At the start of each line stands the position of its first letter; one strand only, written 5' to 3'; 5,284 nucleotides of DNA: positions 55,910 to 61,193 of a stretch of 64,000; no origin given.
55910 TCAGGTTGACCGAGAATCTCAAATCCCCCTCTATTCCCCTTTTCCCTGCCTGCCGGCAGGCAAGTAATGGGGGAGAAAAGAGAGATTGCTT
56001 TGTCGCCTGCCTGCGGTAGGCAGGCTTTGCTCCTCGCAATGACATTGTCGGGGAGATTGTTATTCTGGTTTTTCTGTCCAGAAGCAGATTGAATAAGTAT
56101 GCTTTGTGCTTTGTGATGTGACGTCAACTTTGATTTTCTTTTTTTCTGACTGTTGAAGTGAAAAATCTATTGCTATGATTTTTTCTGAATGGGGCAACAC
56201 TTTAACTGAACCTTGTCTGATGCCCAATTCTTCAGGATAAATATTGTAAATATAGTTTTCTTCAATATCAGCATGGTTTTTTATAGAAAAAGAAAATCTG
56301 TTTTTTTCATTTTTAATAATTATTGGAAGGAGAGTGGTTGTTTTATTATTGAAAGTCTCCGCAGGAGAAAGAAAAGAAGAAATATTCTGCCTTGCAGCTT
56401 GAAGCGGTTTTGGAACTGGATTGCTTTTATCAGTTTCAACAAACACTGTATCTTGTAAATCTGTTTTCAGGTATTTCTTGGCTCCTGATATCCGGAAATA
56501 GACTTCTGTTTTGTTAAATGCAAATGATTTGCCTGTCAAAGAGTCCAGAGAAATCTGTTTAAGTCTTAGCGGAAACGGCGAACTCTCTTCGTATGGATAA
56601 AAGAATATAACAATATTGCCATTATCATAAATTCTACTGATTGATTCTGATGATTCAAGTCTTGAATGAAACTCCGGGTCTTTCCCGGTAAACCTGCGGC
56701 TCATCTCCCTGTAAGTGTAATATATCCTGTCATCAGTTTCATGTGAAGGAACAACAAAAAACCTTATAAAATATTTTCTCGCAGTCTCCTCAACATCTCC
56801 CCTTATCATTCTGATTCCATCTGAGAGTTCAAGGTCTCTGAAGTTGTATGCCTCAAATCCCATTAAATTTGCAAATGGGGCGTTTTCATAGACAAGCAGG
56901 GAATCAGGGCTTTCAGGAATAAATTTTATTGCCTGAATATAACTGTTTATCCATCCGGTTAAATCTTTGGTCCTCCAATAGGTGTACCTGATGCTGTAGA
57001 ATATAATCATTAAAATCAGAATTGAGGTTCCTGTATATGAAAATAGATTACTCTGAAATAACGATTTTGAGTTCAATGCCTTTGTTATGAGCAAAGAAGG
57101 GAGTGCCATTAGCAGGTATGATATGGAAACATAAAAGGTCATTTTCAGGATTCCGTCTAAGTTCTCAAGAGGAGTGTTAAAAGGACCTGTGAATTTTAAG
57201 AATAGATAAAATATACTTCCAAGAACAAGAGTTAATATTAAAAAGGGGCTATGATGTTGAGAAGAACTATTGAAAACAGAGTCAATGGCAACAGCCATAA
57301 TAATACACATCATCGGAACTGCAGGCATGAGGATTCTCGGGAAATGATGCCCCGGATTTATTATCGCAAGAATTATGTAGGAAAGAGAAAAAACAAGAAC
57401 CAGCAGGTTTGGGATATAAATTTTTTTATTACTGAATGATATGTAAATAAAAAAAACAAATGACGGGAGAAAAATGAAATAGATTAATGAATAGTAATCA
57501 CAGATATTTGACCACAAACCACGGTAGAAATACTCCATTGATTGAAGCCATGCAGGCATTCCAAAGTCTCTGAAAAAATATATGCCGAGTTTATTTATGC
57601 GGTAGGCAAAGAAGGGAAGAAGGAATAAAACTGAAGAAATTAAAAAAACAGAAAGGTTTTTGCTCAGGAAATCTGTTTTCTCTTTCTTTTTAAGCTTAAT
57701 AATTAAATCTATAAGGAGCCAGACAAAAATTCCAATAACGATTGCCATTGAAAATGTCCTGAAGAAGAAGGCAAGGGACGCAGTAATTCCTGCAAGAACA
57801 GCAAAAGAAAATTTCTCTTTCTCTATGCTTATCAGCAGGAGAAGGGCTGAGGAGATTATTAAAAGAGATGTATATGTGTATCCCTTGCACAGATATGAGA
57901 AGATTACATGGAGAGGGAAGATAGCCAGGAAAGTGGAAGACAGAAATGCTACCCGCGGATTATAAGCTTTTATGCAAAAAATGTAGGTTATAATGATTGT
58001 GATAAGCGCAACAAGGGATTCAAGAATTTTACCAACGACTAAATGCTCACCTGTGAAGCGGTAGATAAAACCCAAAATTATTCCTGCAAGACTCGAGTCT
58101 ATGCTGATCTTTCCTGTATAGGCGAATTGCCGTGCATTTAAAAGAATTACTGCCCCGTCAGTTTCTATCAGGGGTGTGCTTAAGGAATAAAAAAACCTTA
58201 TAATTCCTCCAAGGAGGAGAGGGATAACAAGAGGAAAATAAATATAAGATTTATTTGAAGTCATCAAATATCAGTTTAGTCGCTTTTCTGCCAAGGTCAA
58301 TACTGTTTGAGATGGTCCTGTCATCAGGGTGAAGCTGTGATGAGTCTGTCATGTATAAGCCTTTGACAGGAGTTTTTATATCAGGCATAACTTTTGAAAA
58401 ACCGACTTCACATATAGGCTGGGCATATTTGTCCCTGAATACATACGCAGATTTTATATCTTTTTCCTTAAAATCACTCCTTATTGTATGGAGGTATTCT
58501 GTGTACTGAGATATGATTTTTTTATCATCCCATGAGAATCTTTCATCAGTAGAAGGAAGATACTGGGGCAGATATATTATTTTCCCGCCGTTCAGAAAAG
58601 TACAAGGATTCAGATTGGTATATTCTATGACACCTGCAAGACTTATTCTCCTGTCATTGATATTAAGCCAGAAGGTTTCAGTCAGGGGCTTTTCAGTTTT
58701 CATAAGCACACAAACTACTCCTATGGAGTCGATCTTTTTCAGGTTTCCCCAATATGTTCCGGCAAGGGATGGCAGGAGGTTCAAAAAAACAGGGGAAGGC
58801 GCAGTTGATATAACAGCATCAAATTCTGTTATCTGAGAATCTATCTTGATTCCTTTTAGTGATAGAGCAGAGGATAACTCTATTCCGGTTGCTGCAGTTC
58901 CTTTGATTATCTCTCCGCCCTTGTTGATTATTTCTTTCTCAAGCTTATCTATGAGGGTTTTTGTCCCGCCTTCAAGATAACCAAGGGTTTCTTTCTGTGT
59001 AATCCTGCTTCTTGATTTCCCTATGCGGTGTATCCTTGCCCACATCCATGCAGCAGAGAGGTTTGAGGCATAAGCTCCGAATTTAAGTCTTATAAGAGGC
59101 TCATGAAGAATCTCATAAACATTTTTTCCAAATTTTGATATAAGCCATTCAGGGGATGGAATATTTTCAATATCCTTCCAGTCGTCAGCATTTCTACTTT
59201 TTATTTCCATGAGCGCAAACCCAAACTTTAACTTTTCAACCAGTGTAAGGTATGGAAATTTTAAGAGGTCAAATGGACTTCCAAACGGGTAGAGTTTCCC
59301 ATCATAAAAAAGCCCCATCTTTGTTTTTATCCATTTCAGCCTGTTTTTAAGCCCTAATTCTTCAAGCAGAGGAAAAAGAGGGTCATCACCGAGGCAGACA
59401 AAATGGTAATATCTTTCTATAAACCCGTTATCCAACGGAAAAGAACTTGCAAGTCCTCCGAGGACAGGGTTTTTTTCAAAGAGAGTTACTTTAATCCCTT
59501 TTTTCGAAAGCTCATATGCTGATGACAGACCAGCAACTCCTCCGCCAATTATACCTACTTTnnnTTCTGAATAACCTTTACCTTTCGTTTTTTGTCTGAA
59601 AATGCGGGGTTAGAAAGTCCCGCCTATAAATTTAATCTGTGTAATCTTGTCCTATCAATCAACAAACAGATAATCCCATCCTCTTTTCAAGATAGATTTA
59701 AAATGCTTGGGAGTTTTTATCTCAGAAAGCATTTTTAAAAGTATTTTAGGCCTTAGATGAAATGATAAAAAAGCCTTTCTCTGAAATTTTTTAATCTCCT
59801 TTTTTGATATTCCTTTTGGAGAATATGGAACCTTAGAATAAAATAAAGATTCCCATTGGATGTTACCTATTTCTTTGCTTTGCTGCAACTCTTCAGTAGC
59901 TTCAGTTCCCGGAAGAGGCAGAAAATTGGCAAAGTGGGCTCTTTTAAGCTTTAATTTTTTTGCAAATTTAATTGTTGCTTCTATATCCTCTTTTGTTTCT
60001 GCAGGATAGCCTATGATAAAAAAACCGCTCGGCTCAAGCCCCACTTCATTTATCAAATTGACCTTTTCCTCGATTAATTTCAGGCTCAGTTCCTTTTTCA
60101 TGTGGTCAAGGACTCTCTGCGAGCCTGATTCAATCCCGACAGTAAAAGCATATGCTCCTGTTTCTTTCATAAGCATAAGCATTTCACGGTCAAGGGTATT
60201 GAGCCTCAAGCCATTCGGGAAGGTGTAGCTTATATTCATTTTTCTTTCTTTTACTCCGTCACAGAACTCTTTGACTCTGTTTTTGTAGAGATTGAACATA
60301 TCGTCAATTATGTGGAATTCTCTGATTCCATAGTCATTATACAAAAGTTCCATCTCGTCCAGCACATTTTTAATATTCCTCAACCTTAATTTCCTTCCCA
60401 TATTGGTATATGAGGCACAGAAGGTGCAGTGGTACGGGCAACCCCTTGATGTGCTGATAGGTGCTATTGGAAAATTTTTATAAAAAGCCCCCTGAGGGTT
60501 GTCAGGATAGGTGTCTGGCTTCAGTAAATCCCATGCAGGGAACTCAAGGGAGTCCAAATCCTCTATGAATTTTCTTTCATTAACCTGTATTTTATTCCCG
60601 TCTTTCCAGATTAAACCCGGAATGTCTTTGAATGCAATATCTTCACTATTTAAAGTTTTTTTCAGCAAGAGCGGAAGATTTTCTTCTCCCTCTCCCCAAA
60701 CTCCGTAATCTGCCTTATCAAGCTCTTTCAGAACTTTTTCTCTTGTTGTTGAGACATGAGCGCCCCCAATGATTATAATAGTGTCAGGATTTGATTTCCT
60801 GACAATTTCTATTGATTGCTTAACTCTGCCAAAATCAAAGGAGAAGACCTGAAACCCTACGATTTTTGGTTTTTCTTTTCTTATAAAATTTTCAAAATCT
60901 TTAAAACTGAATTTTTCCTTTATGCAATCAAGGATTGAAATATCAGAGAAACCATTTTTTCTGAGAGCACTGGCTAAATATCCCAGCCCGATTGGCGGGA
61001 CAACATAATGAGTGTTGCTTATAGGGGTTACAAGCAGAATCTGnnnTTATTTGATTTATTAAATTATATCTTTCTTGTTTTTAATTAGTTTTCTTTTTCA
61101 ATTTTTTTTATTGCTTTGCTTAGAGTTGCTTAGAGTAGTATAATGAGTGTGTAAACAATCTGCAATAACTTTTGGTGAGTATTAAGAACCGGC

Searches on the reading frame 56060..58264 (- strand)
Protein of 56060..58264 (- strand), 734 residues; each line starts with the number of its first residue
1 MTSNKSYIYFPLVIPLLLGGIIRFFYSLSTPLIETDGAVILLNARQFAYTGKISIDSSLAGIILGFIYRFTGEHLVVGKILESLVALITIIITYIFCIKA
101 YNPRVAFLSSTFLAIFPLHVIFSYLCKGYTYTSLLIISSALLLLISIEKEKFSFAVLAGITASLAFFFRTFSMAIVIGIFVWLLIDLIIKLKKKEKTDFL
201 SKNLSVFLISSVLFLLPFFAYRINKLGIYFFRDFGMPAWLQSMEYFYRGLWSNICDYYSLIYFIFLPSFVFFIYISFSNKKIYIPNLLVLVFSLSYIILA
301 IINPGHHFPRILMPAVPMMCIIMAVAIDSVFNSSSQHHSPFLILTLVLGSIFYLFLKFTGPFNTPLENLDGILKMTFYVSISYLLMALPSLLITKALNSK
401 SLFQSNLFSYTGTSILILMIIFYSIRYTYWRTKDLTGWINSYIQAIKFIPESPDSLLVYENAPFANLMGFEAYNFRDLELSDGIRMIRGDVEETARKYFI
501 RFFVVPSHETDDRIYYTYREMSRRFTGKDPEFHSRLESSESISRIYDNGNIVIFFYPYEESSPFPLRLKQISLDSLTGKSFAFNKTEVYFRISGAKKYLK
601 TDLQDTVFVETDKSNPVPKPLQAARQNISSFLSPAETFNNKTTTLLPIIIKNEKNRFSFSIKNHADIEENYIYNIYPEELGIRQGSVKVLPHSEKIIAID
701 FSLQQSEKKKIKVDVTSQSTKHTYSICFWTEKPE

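Call 47: search_protein_families(library=pfam, proteins=[window:56060-58264:-], max_evalue=0.00001)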
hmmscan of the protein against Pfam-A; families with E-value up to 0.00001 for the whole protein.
window:56060-58264:- (734 aa): 0 families

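Call 76: search_protein_families(library=pfam, proteins=[window:56060-58264:-], max_evalue=1)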
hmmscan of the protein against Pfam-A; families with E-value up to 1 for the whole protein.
window:56060-58264:- (734 aa): 1 family
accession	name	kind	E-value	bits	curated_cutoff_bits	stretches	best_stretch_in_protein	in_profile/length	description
PF13231.12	PMT_2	-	1.7e-05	25.6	26.1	1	63-200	9-145/160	Dolichyl-phosphate-mannose-protein mannosyltransferase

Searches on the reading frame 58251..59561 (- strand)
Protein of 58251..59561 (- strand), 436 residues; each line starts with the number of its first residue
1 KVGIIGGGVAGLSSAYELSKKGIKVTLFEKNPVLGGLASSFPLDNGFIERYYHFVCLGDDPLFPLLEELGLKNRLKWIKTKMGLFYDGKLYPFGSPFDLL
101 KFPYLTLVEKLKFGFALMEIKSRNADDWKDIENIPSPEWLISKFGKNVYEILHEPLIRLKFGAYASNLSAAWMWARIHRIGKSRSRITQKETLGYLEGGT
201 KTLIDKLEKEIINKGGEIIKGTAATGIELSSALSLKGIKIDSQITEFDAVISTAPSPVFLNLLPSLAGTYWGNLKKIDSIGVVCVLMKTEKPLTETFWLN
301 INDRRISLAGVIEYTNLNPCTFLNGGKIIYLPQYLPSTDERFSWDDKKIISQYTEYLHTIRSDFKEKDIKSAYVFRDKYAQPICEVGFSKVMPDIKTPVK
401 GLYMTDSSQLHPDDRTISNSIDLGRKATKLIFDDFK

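Call 47: search_protein_families(library=pfam, proteins=[window:58251-59561:-], max_evalue=0.00001)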
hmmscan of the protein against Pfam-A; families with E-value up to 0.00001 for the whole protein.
window:58251-59561:- (436 aa): 6 families
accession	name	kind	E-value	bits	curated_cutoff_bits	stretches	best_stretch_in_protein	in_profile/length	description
PF01593.30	Amino_oxidase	-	1.3e-28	100.9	19.8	1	9-364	1-367/443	Flavin containing amine oxidoreductase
PF13450.12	NAD_binding_8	-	1.2e-12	48.4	21.9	1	4-50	1-47/68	NAD(P)-binding Rossmann-like domain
PF01266.30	DAO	-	2.6e-12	47.4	27.9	1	2-40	2-40/353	FAD dependent oxidoreductase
PF12831.13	FAD_oxidored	-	1.6e-06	28.2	27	1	2-40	2-40/416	FAD dependent oxidoreductase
PF01946.23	Thi4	-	3.7e-06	26.8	26.2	0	2-36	20-55/235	Thi4 family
PF00890.30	FAD_binding_2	-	5.4e-06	26.3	20.4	1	4-38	4-37/414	FAD binding domain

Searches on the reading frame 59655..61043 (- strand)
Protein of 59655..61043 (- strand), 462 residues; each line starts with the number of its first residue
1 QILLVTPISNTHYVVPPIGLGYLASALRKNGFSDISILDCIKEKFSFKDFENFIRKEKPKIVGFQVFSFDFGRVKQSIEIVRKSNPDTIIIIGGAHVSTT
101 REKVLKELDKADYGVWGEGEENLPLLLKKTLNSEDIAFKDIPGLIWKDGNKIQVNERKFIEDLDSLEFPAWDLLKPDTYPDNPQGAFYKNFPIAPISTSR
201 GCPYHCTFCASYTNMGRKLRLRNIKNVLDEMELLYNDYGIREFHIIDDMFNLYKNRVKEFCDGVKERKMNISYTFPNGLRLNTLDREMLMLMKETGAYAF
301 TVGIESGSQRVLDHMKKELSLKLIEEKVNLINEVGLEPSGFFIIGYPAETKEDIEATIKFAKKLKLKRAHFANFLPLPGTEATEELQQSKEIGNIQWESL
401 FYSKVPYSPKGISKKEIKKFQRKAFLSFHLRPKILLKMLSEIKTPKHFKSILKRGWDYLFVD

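Call 47: search_protein_families(library=pfam, proteins=[window:59655-61043:-], max_evalue=0.00001)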
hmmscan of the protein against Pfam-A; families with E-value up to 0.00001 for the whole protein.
window:59655-61043:- (462 aa): 2 families
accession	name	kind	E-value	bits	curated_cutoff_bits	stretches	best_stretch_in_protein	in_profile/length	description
PF04055.27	Radical_SAM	-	1.2e-22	81.3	29.5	1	196-361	1-166/166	Radical SAM superfamily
PF02310.24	B12-binding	-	2.5e-20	72.9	32.1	1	10-126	7-120/121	B12 binding domain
